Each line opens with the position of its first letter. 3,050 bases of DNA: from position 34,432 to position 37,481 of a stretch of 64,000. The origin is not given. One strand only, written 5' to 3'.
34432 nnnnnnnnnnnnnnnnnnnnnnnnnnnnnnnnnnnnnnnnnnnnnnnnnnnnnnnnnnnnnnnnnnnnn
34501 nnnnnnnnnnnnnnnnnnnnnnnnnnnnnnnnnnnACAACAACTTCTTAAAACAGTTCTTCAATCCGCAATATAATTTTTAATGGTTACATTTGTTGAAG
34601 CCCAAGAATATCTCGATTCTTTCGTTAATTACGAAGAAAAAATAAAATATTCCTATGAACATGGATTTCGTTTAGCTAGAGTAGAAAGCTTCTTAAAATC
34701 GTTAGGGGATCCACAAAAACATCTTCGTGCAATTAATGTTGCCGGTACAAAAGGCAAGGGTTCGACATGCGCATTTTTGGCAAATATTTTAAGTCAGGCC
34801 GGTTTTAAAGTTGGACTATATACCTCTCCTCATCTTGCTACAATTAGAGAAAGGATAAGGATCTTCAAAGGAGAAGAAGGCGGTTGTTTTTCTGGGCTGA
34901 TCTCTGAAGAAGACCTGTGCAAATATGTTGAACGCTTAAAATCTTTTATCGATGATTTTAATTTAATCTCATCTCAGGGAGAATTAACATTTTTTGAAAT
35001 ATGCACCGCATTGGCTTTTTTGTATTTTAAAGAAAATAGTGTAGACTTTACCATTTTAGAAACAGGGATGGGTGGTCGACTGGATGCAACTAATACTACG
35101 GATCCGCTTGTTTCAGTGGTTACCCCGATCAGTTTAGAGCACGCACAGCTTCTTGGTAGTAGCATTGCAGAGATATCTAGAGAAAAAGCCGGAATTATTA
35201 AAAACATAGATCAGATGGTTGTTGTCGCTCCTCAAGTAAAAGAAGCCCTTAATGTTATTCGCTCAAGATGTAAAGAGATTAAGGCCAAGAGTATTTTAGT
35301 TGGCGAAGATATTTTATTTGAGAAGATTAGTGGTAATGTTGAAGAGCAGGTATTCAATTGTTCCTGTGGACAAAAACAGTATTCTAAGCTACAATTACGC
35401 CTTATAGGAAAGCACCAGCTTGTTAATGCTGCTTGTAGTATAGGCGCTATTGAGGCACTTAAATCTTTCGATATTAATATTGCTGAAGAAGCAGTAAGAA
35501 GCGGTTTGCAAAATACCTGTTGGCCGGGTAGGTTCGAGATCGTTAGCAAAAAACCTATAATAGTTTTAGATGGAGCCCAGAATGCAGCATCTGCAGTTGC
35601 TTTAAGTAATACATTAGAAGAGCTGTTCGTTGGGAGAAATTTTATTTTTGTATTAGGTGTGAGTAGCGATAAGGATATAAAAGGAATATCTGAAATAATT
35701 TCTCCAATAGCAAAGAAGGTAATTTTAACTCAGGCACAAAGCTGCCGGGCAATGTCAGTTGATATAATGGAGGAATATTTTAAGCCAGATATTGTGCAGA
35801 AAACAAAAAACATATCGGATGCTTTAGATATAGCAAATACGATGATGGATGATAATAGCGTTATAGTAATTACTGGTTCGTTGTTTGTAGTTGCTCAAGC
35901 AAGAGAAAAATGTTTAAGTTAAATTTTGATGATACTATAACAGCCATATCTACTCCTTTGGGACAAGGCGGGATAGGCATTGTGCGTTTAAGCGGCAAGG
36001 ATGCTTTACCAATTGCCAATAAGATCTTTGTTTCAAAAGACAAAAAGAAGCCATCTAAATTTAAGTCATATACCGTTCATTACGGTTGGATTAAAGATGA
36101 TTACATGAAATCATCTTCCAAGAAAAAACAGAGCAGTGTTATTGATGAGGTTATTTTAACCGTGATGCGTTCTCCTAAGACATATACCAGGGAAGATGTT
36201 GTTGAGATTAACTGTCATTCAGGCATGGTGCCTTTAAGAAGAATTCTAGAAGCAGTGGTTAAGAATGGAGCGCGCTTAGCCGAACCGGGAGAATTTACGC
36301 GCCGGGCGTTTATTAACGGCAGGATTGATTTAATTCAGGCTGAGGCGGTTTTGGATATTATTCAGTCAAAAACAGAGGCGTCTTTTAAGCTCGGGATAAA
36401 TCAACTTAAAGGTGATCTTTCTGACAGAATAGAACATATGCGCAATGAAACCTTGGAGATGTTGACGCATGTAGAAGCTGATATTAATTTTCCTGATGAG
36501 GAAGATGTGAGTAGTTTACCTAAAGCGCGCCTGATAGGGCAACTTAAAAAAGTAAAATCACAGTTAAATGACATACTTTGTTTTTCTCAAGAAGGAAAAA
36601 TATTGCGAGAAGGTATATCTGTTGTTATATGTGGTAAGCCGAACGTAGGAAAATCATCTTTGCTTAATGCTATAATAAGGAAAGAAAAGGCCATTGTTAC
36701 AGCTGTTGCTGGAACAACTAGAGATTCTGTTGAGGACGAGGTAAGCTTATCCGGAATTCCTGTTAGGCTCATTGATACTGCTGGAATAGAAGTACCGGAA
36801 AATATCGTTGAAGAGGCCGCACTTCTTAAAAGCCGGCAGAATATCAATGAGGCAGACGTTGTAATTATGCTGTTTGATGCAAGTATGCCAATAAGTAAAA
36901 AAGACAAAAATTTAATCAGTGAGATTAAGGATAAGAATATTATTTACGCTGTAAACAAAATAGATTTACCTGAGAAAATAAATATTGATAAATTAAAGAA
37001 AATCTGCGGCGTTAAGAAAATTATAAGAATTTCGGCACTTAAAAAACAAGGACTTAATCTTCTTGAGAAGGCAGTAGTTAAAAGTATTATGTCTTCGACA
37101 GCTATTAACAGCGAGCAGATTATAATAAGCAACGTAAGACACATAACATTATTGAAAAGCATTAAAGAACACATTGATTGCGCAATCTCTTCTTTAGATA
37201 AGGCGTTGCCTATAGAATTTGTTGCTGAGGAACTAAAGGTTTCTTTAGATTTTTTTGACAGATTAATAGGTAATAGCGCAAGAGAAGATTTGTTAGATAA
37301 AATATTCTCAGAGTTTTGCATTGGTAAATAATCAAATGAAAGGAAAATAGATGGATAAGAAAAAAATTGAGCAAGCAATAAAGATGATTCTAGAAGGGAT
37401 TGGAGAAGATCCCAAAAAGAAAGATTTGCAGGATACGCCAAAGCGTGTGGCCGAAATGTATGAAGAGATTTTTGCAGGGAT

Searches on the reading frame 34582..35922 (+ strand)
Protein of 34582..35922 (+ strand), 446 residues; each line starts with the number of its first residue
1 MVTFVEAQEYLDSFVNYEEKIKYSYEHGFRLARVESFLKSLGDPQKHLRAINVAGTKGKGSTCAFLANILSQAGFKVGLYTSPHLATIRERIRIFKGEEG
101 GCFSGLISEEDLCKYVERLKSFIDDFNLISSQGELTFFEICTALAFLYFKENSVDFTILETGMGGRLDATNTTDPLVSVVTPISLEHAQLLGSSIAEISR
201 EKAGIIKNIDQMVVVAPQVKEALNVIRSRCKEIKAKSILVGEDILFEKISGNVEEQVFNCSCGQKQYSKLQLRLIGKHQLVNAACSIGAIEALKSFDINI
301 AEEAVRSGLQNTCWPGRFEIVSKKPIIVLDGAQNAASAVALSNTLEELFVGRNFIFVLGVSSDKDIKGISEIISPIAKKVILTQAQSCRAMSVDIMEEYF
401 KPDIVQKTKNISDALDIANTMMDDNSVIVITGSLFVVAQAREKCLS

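Call 62: search_protein_families(library=pfam, proteins=[window:34582-35922:+], max_evalue=0.001)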
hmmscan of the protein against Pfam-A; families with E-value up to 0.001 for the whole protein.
window:34582-35922:+ (446 aa): 2 families
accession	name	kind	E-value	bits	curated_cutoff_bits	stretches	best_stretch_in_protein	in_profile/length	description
PF08245.18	Mur_ligase_M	-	1.6e-14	54.8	24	1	134-289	36-199/200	Mur ligase middle domain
PF02875.26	Mur_ligase_C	-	1.2e-13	52.4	28.4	1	316-433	1-126/127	Mur ligase, glutamate ligase domain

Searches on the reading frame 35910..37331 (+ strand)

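Call 62: search_protein_families(library=pfam, proteins=[window:35910-37331:+], max_evalue=0.001)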
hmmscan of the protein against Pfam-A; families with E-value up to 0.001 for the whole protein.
window:35910-37331:+ (473 aa): 10 families
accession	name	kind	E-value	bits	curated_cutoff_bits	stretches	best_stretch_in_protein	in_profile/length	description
PF12631.12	MnmE_helical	-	1e-51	176.5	40.1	1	141-470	1-211/211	MnmE helical domain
PF10396.14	TrmE_N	-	3.7e-42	143.7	29.8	1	9-138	1-117/117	GTP-binding protein TrmE N-terminus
PF01926.29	MMR_HSR1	-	1.3e-25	90.2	21.9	1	238-350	2-113/113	50S ribosome-binding GTPase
PF02421.24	FeoB_N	-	1.7e-12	47.6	27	1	237-388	2-155/156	Ferrous iron transport protein B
PF00350.29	Dynamin_N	-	4.7e-06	27.2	27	0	238-262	1-25/168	Dynamin family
PF10662.15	PduV-EutP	-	6.8e-06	26.4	21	1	293-387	41-139/143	Ethanolamine utilisation - propanediol utilisation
PF00009.33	GTP_EFTU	-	5.2e-05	23.4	26.5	0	238-391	6-184/188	Elongation factor Tu GTP binding domain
PF04548.22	AIG1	-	6e-05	22.9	27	1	238-341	3-109/212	AIG1 family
PF03193.22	RsgA_GTPase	-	0.00031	21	30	0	236-269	107-140/174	RsgA GTPase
PF00071.28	Ras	-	0.00062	19.8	21.6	0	238-383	2-150/162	Ras family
